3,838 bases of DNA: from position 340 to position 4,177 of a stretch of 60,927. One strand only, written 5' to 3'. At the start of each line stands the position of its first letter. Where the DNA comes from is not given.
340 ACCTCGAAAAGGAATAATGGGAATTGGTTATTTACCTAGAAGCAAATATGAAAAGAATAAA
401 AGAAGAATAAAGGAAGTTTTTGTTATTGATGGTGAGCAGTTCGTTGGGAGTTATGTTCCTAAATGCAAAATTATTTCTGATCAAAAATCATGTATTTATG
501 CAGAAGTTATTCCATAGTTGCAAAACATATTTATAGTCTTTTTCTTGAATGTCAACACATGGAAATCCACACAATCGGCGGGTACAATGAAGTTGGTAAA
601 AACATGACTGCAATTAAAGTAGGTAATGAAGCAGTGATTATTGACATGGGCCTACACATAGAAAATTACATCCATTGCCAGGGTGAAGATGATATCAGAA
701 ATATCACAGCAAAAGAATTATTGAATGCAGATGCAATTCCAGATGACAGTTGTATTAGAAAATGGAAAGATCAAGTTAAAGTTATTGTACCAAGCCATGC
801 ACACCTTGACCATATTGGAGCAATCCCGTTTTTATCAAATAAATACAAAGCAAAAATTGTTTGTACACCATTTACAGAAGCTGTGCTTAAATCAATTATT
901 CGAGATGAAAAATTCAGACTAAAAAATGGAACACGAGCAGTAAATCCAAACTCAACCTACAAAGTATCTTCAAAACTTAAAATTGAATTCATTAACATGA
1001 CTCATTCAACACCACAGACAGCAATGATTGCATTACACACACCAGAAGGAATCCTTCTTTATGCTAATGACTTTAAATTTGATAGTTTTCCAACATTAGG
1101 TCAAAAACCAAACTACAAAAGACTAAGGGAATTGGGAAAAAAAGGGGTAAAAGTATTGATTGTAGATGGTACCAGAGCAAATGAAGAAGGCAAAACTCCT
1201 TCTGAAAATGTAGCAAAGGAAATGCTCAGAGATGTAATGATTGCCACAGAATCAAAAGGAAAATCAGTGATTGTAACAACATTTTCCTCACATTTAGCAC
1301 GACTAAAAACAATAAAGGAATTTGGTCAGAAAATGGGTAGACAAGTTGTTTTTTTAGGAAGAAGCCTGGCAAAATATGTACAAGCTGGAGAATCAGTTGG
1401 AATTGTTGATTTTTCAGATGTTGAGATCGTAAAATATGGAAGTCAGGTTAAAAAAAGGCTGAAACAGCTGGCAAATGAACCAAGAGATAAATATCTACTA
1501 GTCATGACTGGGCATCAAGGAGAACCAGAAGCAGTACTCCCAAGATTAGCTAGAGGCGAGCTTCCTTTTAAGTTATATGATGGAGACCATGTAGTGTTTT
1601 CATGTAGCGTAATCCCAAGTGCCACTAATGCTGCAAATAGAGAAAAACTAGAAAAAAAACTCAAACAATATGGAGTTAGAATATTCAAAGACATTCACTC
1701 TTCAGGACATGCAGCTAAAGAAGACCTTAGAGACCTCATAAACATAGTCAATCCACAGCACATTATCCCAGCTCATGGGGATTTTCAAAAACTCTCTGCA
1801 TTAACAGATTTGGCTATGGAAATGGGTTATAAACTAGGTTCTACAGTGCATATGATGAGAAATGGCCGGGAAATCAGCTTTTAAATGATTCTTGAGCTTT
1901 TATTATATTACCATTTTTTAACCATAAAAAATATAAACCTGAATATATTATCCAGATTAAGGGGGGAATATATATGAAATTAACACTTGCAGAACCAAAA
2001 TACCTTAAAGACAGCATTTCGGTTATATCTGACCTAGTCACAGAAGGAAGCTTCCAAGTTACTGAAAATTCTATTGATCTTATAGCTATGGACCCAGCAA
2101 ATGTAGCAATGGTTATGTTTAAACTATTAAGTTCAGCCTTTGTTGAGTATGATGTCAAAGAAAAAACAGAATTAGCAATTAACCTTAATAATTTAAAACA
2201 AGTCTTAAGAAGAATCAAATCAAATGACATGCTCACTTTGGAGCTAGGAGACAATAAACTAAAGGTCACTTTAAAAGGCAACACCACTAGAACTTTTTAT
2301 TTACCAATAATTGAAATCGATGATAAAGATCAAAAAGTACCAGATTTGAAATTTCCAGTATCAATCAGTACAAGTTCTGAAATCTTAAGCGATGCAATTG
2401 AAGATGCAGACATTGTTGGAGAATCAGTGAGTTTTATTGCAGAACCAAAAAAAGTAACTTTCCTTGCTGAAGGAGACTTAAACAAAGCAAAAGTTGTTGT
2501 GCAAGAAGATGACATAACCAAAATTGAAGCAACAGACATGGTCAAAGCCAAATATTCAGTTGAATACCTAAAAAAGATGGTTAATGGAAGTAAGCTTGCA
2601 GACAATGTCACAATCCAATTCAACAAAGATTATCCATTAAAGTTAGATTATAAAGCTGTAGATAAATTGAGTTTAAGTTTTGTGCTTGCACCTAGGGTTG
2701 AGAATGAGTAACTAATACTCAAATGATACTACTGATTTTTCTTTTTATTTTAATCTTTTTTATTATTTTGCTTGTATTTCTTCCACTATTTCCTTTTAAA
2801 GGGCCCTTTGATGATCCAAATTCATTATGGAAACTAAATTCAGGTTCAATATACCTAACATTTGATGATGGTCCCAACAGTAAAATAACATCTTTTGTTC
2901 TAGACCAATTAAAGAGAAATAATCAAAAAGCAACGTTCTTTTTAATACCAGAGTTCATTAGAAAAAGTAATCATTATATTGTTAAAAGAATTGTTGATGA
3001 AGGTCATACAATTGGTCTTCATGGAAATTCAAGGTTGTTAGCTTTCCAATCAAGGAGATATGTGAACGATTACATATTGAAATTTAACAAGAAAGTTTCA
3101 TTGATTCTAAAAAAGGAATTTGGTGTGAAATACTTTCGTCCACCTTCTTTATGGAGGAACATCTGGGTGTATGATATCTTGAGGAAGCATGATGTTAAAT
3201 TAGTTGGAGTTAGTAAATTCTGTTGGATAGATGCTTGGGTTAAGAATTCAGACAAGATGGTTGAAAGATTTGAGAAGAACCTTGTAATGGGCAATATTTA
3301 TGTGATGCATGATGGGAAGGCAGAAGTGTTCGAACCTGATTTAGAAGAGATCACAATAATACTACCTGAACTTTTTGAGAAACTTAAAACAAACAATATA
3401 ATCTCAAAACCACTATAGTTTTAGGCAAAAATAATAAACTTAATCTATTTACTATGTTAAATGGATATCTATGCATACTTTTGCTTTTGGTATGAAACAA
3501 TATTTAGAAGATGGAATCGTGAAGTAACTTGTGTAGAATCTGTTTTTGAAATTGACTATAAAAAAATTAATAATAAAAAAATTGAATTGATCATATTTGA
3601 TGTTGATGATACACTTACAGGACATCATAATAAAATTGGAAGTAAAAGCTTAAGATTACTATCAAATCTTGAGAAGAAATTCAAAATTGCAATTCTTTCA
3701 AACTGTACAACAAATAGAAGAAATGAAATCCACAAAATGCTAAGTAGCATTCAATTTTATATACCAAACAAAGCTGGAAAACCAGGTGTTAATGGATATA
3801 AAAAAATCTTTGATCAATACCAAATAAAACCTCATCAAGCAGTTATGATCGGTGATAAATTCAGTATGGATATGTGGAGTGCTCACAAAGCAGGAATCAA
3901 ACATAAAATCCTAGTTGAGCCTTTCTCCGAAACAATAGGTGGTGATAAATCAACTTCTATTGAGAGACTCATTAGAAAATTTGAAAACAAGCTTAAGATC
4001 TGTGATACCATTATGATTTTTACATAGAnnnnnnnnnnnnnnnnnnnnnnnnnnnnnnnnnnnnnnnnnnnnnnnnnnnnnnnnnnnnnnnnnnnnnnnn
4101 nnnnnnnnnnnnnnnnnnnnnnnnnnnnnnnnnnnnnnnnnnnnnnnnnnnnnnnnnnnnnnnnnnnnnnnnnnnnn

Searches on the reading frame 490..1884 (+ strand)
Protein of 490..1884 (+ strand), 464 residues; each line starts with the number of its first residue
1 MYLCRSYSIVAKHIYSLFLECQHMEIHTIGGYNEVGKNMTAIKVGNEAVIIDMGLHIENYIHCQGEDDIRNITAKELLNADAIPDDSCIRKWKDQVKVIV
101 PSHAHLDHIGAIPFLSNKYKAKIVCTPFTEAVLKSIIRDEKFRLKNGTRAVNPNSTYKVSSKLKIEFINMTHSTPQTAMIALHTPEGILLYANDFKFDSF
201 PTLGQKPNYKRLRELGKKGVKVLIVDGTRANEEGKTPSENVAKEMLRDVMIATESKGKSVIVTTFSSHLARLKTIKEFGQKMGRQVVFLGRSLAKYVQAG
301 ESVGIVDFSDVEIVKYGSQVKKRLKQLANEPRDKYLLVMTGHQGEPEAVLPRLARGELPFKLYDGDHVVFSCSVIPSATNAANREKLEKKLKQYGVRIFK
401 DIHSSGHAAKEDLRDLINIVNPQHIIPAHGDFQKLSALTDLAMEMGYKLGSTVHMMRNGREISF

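Call 39: search_protein_families(library=pfam, proteins=[window:490-1884:+], max_evalue=0.0001)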
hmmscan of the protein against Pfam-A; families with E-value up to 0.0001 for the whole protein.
window:490-1884:+ (464 aa): 4 families
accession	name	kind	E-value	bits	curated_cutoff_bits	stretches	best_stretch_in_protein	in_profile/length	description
PF22505.1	RNase_J_b_CASP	-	5.7e-25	88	27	1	259-383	3-120/126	Ribonuclease J, beta-CASP domain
PF07521.17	RMMBL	-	3.3e-12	46.6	21.6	1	400-447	9-58/63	Zn-dependent metallo-hydrolase RNA specificity domain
PF12706.13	Lactamase_B_2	-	3e-08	34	27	1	92-233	25-170/200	Beta-lactamase superfamily domain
PF00753.33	Lactamase_B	-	7.4e-07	29.7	22.7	1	94-192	42-147/196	Metallo-beta-lactamase superfamily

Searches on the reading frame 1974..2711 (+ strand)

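Call 39: search_protein_families(library=pfam, proteins=[window:1974-2711:+], max_evalue=0.0001)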
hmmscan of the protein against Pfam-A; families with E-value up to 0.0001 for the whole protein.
window:1974-2711:+ (245 aa): 2 families
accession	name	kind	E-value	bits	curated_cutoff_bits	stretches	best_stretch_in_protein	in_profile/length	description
PF00705.23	PCNA_N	-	2e-14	53.8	20.3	1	5-100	6-101/127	Proliferating cell nuclear antigen, N-terminal domain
PF02747.20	PCNA_C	-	5e-14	53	23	1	121-240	1-127/128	Proliferating cell nuclear antigen, C-terminal domain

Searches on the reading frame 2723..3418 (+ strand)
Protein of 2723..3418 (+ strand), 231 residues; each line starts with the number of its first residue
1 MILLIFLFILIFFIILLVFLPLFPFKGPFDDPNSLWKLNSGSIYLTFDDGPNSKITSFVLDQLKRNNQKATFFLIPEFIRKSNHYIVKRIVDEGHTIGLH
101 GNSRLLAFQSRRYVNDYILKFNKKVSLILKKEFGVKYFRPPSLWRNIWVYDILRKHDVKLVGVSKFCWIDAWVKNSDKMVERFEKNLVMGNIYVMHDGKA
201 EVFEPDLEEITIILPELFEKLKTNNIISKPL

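Call 39: search_protein_families(library=pfam, proteins=[window:2723-3418:+], max_evalue=0.0001)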
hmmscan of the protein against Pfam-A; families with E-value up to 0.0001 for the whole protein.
window:2723-3418:+ (231 aa): 1 family
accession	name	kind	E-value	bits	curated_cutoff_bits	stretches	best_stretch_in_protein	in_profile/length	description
PF01522.26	Polysacc_deac_1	-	9.1e-20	71.3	23.1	1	39-159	5-122/124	Polysaccharide deacetylase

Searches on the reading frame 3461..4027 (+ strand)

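Call 39: search_protein_families(library=pfam, proteins=[window:3461-4027:+], max_evalue=0.0001)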
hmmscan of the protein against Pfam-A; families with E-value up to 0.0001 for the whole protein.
window:3461-4027:+ (188 aa): 4 families
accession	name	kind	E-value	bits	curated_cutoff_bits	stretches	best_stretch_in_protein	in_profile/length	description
PF00702.32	Hydrolase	-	6.7e-10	40.1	26.4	1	66-145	106-191/191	haloacid dehalogenase-like hydrolase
PF13419.12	HAD_2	-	1.6e-09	38.5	23.8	1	38-147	59-174/178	Haloacid dehalogenase-like hydrolase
PF13242.12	Hydrolase_like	-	9.9e-07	29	22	1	105-148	2-45/75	HAD-hyrolase-like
PF09419.16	PGP_phosphatase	-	6.3e-05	23.1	20.4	0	31-146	31-158/168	Mitochondrial PGP phosphatase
